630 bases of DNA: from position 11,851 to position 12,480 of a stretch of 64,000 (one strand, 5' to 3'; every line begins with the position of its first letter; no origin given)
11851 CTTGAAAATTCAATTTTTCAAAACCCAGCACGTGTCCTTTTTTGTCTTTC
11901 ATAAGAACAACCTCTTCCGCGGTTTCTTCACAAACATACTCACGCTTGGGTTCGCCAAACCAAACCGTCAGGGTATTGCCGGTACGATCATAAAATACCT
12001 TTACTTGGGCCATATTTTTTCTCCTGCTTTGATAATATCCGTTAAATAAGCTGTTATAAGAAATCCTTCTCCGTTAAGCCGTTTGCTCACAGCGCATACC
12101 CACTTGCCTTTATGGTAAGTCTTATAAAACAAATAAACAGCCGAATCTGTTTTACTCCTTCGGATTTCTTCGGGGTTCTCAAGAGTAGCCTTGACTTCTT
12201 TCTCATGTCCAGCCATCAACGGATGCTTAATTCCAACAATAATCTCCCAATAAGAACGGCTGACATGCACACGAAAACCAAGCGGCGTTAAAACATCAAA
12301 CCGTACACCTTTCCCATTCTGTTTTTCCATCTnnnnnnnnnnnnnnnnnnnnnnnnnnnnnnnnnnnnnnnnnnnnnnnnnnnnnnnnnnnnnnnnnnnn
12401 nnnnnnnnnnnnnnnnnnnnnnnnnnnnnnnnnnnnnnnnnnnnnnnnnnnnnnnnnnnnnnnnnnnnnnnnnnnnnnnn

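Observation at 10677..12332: Accessory toxin-antitoxin-like islet embedded inside the gltB-gltD operon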

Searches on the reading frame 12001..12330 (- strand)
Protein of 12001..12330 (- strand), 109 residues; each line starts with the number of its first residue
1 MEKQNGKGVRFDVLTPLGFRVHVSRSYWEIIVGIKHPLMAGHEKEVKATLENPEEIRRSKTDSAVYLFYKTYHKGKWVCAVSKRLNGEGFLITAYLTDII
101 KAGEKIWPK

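Call 3: search_protein_families(library=pfam, proteins=[window:12001-12330:-], max_evalue=0.1)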
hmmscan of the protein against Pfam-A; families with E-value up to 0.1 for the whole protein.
window:12001-12330:- (109 aa): 1 family
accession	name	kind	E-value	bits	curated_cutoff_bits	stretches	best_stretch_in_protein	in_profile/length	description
PF14076.12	DUF4258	-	0.0059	17.3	25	1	43-95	16-70/71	Domain of unknown function (DUF4258)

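Call 4: search_protein_families(library=ncbifam, proteins=[window:12001-12330:-], max_evalue=0.1)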
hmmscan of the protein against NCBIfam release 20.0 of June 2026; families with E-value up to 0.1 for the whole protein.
window:12001-12330:- (109 aa): 0 families

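Call 7: search_protein_families(library=pfam, proteins=[window:12001-12330:-], max_evalue=10)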
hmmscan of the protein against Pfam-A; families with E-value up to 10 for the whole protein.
window:12001-12330:- (109 aa): 3 families
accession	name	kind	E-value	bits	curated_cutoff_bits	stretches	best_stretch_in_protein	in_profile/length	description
PF14076.12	DUF4258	-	0.0059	17.3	25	1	43-95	16-70/71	Domain of unknown function (DUF4258)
PF18586.7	zf-CCCH_7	-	0.13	13.1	25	1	43-74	13-43/90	Chromatin remodeling factor Mit1 C-terminal Zn finger 1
PF25060.1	ARM_TT21_2nd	-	0.32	10.8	27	1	28-73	91-136/270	Tetratricopeptide repeat protein 21 second ARM domain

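Call 8: search_protein_families(library=padloc, proteins=[window:12001-12330:-], max_evalue=1)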
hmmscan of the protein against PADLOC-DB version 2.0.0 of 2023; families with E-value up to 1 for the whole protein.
window:12001-12330:- (109 aa): 0 families

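Call 11: find_encoding_contigs(protein=window:12001-12330:-, flank=8000, max_places=10)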
Protein window:12001-12330:- (109 aa): 1 contig read that carries it; 1 place shown.
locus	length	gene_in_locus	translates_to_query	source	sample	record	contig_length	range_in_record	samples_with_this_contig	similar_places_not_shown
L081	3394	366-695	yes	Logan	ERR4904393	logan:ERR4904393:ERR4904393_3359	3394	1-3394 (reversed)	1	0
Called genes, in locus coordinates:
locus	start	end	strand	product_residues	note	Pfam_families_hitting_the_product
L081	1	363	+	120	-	?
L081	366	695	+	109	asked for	-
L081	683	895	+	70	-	PF10049:DUF2283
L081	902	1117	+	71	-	PF10049:DUF2283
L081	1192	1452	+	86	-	-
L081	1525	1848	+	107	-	PF01909:NTP_transf_2, PF18765:Polbeta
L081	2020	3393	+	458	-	?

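Call 24: find_homologous_proteins(query=window:12001-12330:-, max_evalue=0.001)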
Query window:12001-12330:- (109 aa): 499 proteins with E <= 0.001 among 500 candidates; the best 120 are listed.
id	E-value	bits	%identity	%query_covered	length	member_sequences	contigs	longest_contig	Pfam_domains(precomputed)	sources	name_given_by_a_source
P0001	1.1e-67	243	99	100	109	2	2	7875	-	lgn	-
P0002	1.0e-52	195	80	100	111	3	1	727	-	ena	-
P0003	1.2e-52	194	79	100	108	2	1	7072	-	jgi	-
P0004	1.6e-51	191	78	100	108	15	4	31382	-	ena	-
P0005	6.0e-51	189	78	100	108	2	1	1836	-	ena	-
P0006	1.2e-50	188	76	100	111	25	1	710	-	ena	-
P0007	1.9e-49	184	73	100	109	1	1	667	-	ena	-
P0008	2.0e-49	184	75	98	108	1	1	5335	-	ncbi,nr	ncbi:MAG: DUF4258 domain-containing protein [Candidatus Omnitrophica bacterium]|nr:DUF4258 domain-co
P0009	2.2e-49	184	75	100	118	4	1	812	-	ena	-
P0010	1.2e-48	182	72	100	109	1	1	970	-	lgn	-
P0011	1.3e-48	181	75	100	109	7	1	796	-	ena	-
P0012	1.8e-48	181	76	94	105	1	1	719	-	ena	-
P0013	2.6e-48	180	73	98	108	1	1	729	-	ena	-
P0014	2.9e-48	180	72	100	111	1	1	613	-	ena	-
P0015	5.0e-48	180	71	100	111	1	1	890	-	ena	-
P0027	1.2e-46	175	76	91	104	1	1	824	PF14076.13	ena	-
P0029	2.1e-46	174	72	94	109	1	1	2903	PF14076.13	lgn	-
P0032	2.7e-46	174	70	100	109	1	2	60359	-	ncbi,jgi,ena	-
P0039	1.5e-45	172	69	100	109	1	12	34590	-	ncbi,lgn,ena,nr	ncbi:MAG: hypothetical protein A3G87_08230 [Omnitrophica bacterium RIFCSPLOWO2_12_FULL_50_11]|nr:MAG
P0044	5.1e-44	167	73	90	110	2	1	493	PF14076.13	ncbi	-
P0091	6.3e-40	153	68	91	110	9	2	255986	-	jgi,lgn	jgi:hypothetical protein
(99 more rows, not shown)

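Call 25: find_encoding_contigs(protein=P0004, flank=4000, max_places=3)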
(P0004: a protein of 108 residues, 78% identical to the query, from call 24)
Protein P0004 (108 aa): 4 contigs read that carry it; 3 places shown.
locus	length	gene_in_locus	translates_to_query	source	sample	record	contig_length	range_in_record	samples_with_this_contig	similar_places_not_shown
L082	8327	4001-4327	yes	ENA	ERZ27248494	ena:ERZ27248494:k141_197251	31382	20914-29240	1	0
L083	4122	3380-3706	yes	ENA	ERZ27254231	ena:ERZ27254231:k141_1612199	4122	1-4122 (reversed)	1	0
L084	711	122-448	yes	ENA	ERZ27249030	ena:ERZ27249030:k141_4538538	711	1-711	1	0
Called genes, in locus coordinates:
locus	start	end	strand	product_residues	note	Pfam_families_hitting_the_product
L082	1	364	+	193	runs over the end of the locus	PF00440:TetR_N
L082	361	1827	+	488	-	PF02310:B12-binding, PF04055:Radical_SAM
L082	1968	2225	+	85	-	-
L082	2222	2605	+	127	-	PF01850:PIN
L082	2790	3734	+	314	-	PF02899:Phage_int_SAM_1 (faint), PF00589:Phage_integrase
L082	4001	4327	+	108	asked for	-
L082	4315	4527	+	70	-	PF10049:DUF2283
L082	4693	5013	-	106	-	-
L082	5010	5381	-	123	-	-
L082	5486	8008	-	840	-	PF08751:TrwC, PF13245:AAA_19, PF13604:AAA_30, PF01443:Viral_helicase1 (faint), PF22232:TraI_hel_assoc_N (weak)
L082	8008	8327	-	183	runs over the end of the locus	-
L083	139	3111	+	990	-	PF13700:DUF4158, PF01526:DDE_Tnp_Tn3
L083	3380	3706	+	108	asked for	-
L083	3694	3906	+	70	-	PF10049:DUF2283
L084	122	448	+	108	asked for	-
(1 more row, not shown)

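Call 26: find_encoding_contigs(protein=P0039, flank=4000, max_places=4)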
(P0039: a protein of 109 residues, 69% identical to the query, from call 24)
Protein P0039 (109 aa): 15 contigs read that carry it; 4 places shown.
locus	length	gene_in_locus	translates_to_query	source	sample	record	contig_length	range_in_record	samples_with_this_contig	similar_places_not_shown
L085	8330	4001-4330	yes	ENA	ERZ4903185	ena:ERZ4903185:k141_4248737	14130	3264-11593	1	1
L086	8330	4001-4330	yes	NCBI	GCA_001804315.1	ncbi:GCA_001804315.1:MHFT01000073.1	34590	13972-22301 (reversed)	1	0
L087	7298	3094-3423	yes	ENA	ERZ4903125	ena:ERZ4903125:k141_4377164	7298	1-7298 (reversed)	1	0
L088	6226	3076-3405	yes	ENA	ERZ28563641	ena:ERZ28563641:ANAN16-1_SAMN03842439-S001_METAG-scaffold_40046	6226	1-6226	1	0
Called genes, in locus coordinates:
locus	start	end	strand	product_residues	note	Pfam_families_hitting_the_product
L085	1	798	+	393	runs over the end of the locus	-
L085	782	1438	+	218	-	-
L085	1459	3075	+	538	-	PF11104:PilM_2, PF06723:MreB_Mbl (weak), PF14450:FtsA (weak)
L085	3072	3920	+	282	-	PF04350:PilO, PF10741:T2SSM_b (faint)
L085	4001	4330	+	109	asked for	-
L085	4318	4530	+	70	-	PF10049:DUF2283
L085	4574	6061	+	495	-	PF02518:HATPase_c (faint), PF13589:HATPase_c_3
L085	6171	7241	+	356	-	PF17761:DUF1016_N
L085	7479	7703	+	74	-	PF09720:Unstab_antitox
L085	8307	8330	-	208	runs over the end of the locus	-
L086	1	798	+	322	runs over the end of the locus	-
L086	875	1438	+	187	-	-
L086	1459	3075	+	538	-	PF11104:PilM_2, PF06723:MreB_Mbl (weak), PF14450:FtsA (weak)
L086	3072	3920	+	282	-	PF04350:PilO, PF10741:T2SSM_b (faint)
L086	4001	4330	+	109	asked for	-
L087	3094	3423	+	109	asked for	-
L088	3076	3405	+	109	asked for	-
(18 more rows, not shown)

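Call 27: find_encoding_contigs(protein=P0091, flank=4000, max_places=2)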
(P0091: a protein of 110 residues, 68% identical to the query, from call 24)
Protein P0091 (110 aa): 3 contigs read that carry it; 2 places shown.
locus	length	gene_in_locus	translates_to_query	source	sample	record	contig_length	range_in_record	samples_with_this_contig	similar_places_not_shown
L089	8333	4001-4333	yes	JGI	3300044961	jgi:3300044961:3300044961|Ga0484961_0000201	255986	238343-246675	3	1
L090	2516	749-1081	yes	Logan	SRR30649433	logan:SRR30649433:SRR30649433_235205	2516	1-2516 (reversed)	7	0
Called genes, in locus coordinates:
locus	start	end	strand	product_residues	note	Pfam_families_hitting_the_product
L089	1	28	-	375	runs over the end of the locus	-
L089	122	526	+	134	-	PF00072:Response_reg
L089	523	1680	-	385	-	-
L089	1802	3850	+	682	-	PF00456:Transketolase_N, PF02779:Transket_pyr, PF02780:Transketolase_C, PF22613:Transketolase_C_1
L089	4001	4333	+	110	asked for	-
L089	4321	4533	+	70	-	PF10049:DUF2283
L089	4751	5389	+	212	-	PF08843:AbiEii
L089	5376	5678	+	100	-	-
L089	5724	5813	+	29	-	-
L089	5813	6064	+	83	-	-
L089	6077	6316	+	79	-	PF10049:DUF2283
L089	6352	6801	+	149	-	PF02502:LacAB_rpiB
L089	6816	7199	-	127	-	PF02452:PemK_toxin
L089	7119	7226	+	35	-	-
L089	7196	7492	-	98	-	-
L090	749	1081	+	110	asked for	-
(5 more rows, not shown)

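Call 28: find_encoding_contigs(protein=P0032, flank=4000, max_places=2)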
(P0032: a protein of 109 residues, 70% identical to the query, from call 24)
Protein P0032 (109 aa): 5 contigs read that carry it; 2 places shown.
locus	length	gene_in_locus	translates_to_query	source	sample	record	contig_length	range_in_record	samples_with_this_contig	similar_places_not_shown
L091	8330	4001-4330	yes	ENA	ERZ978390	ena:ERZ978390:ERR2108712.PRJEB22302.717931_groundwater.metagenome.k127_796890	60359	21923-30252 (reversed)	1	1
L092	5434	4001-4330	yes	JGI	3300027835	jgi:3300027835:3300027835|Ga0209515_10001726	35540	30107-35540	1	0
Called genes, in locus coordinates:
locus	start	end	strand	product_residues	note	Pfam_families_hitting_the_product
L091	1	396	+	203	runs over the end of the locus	PF04127:DFP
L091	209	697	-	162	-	-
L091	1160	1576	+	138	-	-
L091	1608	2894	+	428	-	PF01145:Band_7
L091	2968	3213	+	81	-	-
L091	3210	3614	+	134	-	PF01850:PIN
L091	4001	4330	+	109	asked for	-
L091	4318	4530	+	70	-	PF10049:DUF2283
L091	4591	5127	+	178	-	-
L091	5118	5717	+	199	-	-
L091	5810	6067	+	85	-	-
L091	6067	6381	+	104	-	PF02452:PemK_toxin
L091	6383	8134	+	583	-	PF07973:tRNA_SAD, PF00587:tRNA-synt_2b, PF03129:HGTP_anticodon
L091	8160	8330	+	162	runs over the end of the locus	PF05198:IF3_N, PF00707:IF3_C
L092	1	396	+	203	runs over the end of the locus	PF04127:DFP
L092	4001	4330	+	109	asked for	-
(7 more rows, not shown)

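Call 56: search_solved_structures(query=window:12001-12330:-, max_evalue=1)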
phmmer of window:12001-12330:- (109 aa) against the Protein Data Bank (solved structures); distinct sequences matched with E-value up to 1: 0.

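Call 59: search_protein_families(library=pfam, alignment_id=A3, max_evalue=0.01)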
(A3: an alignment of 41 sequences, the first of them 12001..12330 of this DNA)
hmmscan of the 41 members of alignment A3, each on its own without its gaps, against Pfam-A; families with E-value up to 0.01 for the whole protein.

A. member 1, window:12001-12330:- (109 aa): 1 family
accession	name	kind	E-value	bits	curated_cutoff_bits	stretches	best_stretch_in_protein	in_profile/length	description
PF14076.12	DUF4258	-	0.0059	17.3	25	1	43-95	16-70/71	Domain of unknown function (DUF4258)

B. families by the number of members that match (of 41 scanned): 2 families
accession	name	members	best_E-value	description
PF14076.12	DUF4258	24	5.8e-06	Domain of unknown function (DUF4258)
PF18586.7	zf-CCCH_7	1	0.0035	Chromatin remodeling factor Mit1 C-terminal Zn finger 1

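Call 65: predict_structure(alignment_id=A3)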
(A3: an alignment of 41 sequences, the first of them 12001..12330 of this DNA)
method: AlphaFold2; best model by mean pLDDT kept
length: 109 residues; sequences in the alignment: 41
mean_pLDDT: 86.4   pTM: 0.81
mean pLDDT of the five models: 86.4, 85.4, 85.3, 85.2, 84.7
residues with pLDDT >= 90: 56; 70-90: 44; 50-70: 3; < 50: 6
segments of 3 or more residues with pLDDT < 50: 1-6
pLDDT, mean of each block of 10 residues (from residue 1): 51 92 90 83 92 95 94 90 89 88 85
secondary structure, 60 per line:
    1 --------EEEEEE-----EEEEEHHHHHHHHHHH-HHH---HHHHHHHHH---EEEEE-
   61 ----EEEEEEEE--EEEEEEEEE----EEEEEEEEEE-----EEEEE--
elements in order: E9-14 E20-24 H25-35 H43-51 E55-59 E65-72 E75-83 E88-97 E103-107

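Call 69: fold_search(model_id=the predicted structure, library=pdb)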
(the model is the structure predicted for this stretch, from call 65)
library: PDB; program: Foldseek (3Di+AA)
matches with E <= 10: 737; with E <= 0.001: 0
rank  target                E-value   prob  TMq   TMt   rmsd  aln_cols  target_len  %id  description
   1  7m5f_C                2.9e-02  0.99  0.52  0.49   4.9       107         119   11  Contact-dependent inhibition system from Serratia marcescens BWH57 (released 2021-05-12)
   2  2it9_B                1.0e-01  0.18  0.22  0.20  11.4       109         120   17  Crystal structure of a protein with unknown function from DUF155 family (YP_292156.1) from Prochlorococcus sp. NATL2A  (released 2006-11-28)
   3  6af3_E                2.9e-01  0.66  0.33  0.31   7.1        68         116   10  Toxin-Antitoxin module from Streptococcus pneumoniae (released 2019-08-14)
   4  6af4_C                3.8e-01  0.51  0.33  0.31   6.0        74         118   11  Toxin-Antitoxin module from Streptococcus pneumoniae (released 2019-08-14)
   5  2bmo_B                4.3e-01  0.14  0.29  0.17  18.7       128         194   10  The Crystal Structure of Nitrobenzene Dioxygenase (released 2005-05-04)
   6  8h5z_A                4.6e-01  0.38  0.28  0.06  11.1        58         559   16  Crystal structure of RadD/ATP analogue complex (released 2023-10-18)
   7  6af3_A                5.4e-01  0.54  0.35  0.33   5.8        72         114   10  Toxin-Antitoxin module from Streptococcus pneumoniae (released 2019-08-14)
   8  5w64_O                5.4e-01  0.28  0.24  0.05   6.4        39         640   20  RNA Polymerase I Initial Transcribing Complex State 1 (released 2017-07-26)
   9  6af3_C                5.7e-01  0.47  0.33  0.32   7.4        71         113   10  Toxin-Antitoxin module from Streptococcus pneumoniae (released 2019-08-14)
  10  6cp9_E                6.4e-01  0.47  0.38  0.35   6.9        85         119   13  Contact-dependent growth inhibition toxin - immunity protein complex from Klebsiella pneumoniae 342 (released 2019-03-13)
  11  6af4_A                6.4e-01  0.38  0.32  0.30   6.0        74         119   11  Toxin-Antitoxin module from Streptococcus pneumoniae (released 2019-08-14)
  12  5w5y_O                6.4e-01  0.25  0.24  0.05   6.4        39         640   20  RNA polymerase I Initial Transcribing Complex (released 2017-07-26)
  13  3eps_B                6.4e-01  0.07  0.19  0.05  15.5       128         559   12  The crystal structure of isocitrate dehydrogenase kinase/phosphatase from E. coli (released 2010-04-14)
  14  2it9_A                6.8e-01  0.11  0.21  0.21  10.3        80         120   18  Crystal structure of a protein with unknown function from DUF155 family (YP_292156.1) from Prochlorococcus sp. NATL2A  (released 2006-11-28)
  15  9bln_U                7.2e-01  0.69  0.30  0.06   2.2        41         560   17  The structure of human Pdcd4 bound to the 40S-eIF4A-eIF3-eIF1 complex (released 2024-09-04)
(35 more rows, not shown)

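Call 76: search_protein_families(library=phrogs, proteins=[window:12001-12330:-], max_evalue=0.01)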
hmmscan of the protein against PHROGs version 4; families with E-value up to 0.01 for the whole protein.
window:12001-12330:- (109 aa): 0 families
